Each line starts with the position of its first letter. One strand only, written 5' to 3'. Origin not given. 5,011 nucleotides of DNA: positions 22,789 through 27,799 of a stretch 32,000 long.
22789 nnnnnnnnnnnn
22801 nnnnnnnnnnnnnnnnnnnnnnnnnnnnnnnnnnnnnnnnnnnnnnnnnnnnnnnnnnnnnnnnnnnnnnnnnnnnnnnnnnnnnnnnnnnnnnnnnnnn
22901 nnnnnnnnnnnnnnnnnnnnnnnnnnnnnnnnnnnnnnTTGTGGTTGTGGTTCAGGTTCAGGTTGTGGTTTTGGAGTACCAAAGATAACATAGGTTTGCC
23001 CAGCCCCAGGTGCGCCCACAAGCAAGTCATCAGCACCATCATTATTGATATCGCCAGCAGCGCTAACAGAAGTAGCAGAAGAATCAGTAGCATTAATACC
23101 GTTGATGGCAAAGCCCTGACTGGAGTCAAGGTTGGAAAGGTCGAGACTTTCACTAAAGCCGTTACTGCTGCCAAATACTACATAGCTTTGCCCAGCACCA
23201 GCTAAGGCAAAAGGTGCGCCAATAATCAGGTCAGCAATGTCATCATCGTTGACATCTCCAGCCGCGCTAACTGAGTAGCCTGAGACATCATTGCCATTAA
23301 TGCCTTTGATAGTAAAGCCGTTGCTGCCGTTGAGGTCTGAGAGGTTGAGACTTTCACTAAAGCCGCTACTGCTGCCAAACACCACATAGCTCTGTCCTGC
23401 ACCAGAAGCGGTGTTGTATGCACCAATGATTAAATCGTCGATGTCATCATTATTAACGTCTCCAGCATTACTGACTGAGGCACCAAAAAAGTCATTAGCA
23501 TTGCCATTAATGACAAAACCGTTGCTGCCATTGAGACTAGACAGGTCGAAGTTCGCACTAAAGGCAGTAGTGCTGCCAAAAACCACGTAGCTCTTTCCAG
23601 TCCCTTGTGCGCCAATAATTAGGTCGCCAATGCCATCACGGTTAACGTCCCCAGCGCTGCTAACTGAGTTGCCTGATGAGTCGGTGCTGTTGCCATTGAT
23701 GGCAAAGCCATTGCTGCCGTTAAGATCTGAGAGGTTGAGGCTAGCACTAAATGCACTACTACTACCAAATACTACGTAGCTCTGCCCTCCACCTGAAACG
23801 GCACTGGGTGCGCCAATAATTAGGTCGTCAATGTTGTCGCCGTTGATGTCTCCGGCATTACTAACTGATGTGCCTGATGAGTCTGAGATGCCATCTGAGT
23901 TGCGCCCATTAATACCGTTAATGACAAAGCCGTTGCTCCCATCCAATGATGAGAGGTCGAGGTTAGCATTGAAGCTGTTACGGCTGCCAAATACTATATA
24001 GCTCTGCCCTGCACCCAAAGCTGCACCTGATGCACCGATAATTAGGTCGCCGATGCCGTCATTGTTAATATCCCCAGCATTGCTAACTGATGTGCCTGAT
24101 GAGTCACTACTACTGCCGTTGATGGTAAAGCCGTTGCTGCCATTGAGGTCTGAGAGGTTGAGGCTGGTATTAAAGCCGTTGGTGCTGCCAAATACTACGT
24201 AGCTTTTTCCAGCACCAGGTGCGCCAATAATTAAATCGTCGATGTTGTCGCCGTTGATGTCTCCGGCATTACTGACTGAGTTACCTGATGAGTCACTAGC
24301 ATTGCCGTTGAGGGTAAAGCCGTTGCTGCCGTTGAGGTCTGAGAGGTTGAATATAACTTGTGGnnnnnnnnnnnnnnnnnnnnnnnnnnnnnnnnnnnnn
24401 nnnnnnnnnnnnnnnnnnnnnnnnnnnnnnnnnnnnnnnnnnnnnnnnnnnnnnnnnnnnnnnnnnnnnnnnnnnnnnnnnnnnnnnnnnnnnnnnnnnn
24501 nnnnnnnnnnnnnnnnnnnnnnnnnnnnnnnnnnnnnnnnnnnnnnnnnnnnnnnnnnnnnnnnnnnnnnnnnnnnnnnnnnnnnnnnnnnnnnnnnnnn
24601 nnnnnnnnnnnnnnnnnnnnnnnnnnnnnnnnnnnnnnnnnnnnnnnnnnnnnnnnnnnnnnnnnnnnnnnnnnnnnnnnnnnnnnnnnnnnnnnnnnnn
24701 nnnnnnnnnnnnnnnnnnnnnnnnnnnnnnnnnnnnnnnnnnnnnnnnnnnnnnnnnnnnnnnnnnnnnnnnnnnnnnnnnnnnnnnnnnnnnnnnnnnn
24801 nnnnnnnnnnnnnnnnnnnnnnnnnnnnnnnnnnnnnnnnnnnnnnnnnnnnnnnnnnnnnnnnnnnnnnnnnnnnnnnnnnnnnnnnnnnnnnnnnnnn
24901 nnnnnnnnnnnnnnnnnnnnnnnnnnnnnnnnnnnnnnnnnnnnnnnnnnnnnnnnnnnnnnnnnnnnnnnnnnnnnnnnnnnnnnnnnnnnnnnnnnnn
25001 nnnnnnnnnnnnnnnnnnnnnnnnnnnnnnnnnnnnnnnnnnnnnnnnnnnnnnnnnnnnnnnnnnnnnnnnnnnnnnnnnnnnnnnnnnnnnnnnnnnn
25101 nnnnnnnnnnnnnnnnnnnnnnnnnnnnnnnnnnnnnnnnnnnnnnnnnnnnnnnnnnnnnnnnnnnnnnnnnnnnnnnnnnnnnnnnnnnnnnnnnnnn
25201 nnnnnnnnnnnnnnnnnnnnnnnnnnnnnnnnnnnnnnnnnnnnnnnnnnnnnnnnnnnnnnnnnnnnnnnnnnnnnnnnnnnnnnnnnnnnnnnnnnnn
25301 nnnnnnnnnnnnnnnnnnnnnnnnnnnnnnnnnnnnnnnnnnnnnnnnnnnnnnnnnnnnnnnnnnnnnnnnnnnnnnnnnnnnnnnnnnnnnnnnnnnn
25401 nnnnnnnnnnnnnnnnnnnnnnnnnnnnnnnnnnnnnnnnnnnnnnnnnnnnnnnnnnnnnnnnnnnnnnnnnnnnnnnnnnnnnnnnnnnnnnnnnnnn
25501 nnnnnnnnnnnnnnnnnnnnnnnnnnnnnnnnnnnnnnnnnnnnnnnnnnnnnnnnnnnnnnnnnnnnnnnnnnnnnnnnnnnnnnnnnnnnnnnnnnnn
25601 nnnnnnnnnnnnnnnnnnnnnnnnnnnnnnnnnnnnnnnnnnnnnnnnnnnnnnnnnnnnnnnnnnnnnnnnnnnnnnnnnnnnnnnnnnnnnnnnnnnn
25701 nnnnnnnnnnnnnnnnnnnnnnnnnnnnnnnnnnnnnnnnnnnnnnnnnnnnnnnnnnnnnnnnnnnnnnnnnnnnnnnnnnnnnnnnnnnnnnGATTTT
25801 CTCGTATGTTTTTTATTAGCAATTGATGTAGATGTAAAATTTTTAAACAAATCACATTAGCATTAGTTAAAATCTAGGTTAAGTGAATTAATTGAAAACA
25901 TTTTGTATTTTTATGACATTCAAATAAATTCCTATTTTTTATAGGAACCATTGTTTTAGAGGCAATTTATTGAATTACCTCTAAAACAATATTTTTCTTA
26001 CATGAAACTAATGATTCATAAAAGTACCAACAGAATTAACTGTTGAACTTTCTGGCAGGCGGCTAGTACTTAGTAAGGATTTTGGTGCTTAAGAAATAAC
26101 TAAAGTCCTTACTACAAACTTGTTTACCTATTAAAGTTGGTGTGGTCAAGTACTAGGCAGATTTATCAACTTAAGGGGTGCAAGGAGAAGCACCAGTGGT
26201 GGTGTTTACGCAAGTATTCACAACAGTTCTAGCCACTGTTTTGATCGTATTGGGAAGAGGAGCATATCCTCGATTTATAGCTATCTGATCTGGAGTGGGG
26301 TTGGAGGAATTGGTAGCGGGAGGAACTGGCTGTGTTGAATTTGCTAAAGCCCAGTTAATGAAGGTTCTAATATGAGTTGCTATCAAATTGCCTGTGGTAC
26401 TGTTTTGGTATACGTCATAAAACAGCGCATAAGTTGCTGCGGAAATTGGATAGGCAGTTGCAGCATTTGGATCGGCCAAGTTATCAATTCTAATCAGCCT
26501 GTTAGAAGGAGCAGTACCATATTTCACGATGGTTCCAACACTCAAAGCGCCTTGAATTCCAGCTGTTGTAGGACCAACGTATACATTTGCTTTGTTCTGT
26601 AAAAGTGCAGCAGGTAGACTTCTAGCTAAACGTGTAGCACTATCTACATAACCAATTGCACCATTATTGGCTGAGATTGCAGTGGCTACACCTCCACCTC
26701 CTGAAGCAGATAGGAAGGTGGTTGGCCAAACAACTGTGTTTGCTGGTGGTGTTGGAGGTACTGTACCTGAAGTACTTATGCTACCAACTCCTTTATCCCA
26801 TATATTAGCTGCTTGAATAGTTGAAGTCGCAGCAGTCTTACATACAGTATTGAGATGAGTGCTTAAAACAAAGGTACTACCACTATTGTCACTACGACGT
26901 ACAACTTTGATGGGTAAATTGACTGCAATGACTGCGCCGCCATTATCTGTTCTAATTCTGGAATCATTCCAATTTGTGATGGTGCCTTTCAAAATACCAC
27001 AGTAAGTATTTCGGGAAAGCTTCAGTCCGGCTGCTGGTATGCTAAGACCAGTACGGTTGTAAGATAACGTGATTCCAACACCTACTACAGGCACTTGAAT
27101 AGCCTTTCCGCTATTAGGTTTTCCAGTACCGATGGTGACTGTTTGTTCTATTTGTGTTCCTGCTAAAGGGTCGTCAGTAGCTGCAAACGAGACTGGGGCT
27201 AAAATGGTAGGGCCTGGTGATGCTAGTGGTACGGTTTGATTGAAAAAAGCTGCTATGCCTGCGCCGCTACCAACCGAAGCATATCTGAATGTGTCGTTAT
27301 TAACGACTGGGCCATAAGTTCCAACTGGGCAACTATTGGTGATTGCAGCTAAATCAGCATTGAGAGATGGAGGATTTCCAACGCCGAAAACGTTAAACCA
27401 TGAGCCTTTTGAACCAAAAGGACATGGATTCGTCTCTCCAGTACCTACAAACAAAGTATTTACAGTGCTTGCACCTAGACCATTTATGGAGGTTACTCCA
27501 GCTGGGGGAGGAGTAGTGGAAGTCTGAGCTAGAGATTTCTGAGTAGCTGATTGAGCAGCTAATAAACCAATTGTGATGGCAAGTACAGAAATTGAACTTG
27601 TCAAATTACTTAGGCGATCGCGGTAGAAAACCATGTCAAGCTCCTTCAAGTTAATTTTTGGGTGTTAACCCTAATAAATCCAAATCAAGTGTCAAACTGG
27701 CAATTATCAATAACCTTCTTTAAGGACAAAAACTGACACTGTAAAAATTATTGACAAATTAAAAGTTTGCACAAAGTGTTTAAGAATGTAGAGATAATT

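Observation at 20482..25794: Giant protein made of three tandem, almost nucleotide-identical seven-blade FG-GAP propellers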

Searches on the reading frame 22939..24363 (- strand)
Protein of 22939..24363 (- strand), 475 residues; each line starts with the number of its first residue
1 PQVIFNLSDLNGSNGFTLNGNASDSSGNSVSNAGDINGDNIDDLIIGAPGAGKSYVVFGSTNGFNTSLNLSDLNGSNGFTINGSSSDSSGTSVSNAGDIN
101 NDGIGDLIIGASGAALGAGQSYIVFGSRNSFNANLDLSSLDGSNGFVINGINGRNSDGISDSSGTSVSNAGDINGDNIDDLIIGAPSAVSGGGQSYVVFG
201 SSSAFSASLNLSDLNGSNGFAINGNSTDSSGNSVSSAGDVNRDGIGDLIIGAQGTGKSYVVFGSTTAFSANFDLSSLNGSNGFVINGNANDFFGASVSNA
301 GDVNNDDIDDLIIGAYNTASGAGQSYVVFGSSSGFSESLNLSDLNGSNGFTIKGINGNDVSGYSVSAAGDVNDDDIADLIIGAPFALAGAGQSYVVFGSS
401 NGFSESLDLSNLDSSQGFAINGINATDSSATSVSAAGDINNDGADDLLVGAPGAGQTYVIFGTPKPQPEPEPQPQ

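Call 6: search_protein_families(library=pfam, proteins=[window:22939-24363:-], max_evalue=0.01)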
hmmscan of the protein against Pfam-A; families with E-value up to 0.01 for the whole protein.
seq(475 aa): 5 families
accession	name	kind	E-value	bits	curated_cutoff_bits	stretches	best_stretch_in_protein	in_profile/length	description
PF01839.29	FG-GAP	-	9e-46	153.6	22.1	7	164-198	2-37/37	FG-GAP repeat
PF13517.12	FG-GAP_3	-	4.2e-09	37.3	26.9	0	418-449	31-61/61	FG-GAP-like repeat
PF23446.1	LysM1_NFP_LYK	-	1.8e-05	26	36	0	324-357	3-37/60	NFP/LYK LysM1 domain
PF13191.12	AAA_16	-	0.0035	18.3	32.6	0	248-292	28-63/167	AAA ATPase domain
PF13555.12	AAA_29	-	0.0053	16.9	27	0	240-261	19-39/61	P-loop containing region of AAA domain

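Call 34: search_solved_structures(query=window:22939-24363:-, max_evalue=0.001)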
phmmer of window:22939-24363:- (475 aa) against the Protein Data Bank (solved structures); distinct sequences matched with E-value up to 0.001: 61 (the best 60 are shown).
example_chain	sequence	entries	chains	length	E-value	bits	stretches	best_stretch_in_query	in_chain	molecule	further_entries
9ind_A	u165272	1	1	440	9.6e-10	41.1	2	24-114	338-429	Integrin alpha-V heavy chain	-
8tcf_A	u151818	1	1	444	1.3e-09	40.6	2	25-114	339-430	Integrin alpha-V heavy chain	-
8tcg_A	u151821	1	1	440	1.4e-09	40.5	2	353-456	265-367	Integrin alpha-V heavy chain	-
5nem_A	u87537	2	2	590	1.5e-09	40.5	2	292-456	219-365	Integrin alpha-V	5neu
5ner_A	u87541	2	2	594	1.5e-09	40.5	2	25-114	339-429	Integrin alpha-V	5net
4um9_A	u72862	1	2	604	1.6e-09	40.4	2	25-114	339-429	Integrin alpha-V heavy chain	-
9cz7_A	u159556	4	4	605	1.6e-09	40.4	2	25-114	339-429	Integrin alpha-V heavy chain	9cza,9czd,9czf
6om2_A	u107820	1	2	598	1.6e-09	40.4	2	293-456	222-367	Integrin alpha-V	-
6om1_A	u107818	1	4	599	1.6e-09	40.3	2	293-456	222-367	Integrin alpha-V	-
5ffg_A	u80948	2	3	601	1.6e-09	40.3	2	293-456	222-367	Integrin alpha-V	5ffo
9xmm_A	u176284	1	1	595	1.7e-09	40.3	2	293-456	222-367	Integrin alpha-V heavy chain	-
8ij5_E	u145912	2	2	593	1.9e-09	40.1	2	25-114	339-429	Integrin alpha-V heavy chain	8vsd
8w30_A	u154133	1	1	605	2.1e-09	40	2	25-114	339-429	Integrin alpha-V heavy chain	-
4um8_A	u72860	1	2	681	2.3e-09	39.9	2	25-114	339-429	INTEGRIN ALPHA-V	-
7y1t_A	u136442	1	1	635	2.6e-09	39.7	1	354-456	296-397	Integrin alpha-V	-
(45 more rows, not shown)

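Call 42: predict_structure(alignment_id=A1)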
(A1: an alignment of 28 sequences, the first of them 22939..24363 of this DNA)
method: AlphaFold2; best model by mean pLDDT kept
length: 475 residues; sequences in the alignment: 28
mean_pLDDT: 91.9   pTM: 0.92
mean pLDDT of the five models: 91.9, 91.4, 87.9, 80.1, 72.5
residues with pLDDT >= 90: 371; 70-90: 84; 50-70: 18; < 50: 2
segments of 3 or more residues with pLDDT < 50: none
pLDDT, mean of each block of 10 residues (from residue 1): 86 95 93 97 97 96 94 96 92 97 97 89 94 95 96 69 94 97 90 91 94 95 86 96 97 90 94 94 92 93 97 90 93 95 95 86 95 96 85 95 92 91 85 96 96 95 69 53
secondary structure, 60 per line:
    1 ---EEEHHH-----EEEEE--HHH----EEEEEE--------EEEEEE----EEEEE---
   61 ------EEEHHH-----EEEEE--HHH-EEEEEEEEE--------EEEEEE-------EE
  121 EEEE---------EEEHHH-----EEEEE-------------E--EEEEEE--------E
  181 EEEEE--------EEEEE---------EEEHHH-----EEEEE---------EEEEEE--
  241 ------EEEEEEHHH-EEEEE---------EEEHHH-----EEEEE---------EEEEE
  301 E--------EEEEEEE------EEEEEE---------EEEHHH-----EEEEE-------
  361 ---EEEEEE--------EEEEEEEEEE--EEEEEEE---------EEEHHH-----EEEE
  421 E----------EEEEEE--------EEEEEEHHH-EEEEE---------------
elements in order: E4-6 E15-19 E29-34 E43-48 E53-57 E67-69 E78-82 E89-97 E106-111 E119-124 E134-136 E145-149 E166-171 E180-185 E194-198 E208-210 E219-223 E233-238 E247-252 E257-261 E271-273 E282-286 E296-301 E310-316 E323-328 E338-340 E349-353 E364-369 E378-387 E390-396 E406-408 E417-421 E432-437 E446-451 E456-460

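Call 47: fold_search(model_id=the predicted structure, library=pdb)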
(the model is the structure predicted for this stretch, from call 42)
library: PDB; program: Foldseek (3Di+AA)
matches with E <= 10: 972; with E <= 0.001: 120
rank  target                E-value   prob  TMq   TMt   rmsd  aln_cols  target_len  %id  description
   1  3zdz_A                5.0e-21  1.00  0.60  0.62   8.6       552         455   17  Integrin alphaIIB beta3 headpiece and RGD peptide complex (released 2013-06-05)
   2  7ceb_A                1.2e-20  1.00  0.65  0.56   4.2       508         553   15  Crystal structure of alpha6beta1 integrin headpiece (released 2021-06-23)
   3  8tcg_A                2.7e-20  1.00  0.63  0.68   6.8       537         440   17  Integrin alpha-v beta-6 in complex with minibinder B6_BP_dslf (released 2023-09-27)
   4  7nwl_A                2.9e-20  1.00  0.63  0.51   8.9       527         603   17  Cryo-EM structure of human integrin alpha5beta1 (open form) in complex with fibronectin and TS2/16 Fv-clasp (released 2021-06-02)
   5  9cz7_A                8.4e-20  1.00  0.63  0.51   7.7       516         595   18  Crystal structure of integrin avb6 headpiece in complex with compound 12 (released 2024-11-13)
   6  6om1_A                1.1e-19  1.00  0.61  0.50   7.9       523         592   18  Crystal structure of an atypical integrin (released 2019-12-11)
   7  3nid_A                1.7e-19  1.00  0.45  0.46  12.1       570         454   15  The Closed Headpiece of Integrin alphaIIB beta3 and its Complex with an alpahIIB beta3 -Specific Antagonist That Does  (released 2010-12-22)
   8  9ind_A                2.1e-19  1.00  0.61  0.66   8.0       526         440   18  Integrin alpha-v beta-8 in complex with the Fab of 130H2 (released 2025-01-22)
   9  4wjk_A                2.6e-19  1.00  0.62  0.65   9.4       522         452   17  Metal Ion and Ligand Binding of Integrin (released 2014-12-03)
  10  8vs6_A                3.0e-19  1.00  0.64  0.69   7.7       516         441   18  L-TGF-b3/avb8 (released 2024-09-11)
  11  4o02_A                3.0e-19  1.00  0.62  0.33   7.5       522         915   18  AlphaVBeta3 integrin in complex with monoclonal antibody FAB fragment. (released 2014-04-02)
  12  8zdg_A                3.8e-19  1.00  0.64  0.35   7.6       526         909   18  Cryo-EM structure of the integrin avb3 with CWHM-12, conformation 1 (released 2025-10-22)
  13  8xer_A                5.1e-19  1.00  0.62  0.33   8.4       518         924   19  Cryo-EM structure of integrin ITGAV, ITGB3 and Cilengitide TFA complex, conformation 1 (released 2024-12-18)
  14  8xez_A                5.4e-19  1.00  0.62  0.33   8.0       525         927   19  Cryo-EM structure of integrin ITGAV/ITGB3 complex, conformation 5 (released 2024-12-18)
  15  8xek_A                6.1e-19  1.00  0.62  0.51   8.7       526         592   18  Cryo-EM structure of integrin ITGAV/ITGB3 complex, conformation 2 (released 2024-12-18)
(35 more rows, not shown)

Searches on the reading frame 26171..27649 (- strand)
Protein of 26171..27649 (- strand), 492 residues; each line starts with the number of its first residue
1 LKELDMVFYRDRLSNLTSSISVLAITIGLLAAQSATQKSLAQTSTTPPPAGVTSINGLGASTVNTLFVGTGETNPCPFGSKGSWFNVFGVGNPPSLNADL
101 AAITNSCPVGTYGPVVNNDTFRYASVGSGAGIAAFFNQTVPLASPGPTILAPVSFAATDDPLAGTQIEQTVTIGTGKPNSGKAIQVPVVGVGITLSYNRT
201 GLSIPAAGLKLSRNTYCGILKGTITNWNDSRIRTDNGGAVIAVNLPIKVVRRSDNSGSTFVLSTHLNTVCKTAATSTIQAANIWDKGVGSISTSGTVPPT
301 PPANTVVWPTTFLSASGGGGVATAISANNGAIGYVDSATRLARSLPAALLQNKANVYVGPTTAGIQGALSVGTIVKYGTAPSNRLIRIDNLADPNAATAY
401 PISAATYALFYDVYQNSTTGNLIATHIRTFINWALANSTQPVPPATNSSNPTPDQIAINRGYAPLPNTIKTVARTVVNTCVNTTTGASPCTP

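Call 9: search_protein_families(library=pfam, proteins=[window:26171-27649:-], max_evalue=0.001)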
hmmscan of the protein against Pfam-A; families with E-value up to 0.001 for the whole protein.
window:26171-27649:- (492 aa): 1 family
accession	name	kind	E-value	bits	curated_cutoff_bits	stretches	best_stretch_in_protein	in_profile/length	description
PF12849.12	PBP_like_2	-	8.9e-41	140.8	27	1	87-436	12-265/267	PBP superfamily domain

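Call 58: search_protein_families(library=ncbifam, proteins=[window:26171-27649:-], max_evalue=0.001)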
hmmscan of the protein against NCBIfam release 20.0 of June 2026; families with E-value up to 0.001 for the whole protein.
window:26171-27649:- (492 aa): 2 families
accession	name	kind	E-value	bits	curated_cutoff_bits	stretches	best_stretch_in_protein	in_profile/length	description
TIGR00975.1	3a0107s03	equivalog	8.3e-37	126.9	205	1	117-478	26-312/315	phosphate ABC transporter substrate-binding protein PstS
NF008171.0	PRK10918.1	equivalog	4.7e-14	52.1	339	1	153-440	75-311/346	phosphate ABC transporter substrate-binding protein PstS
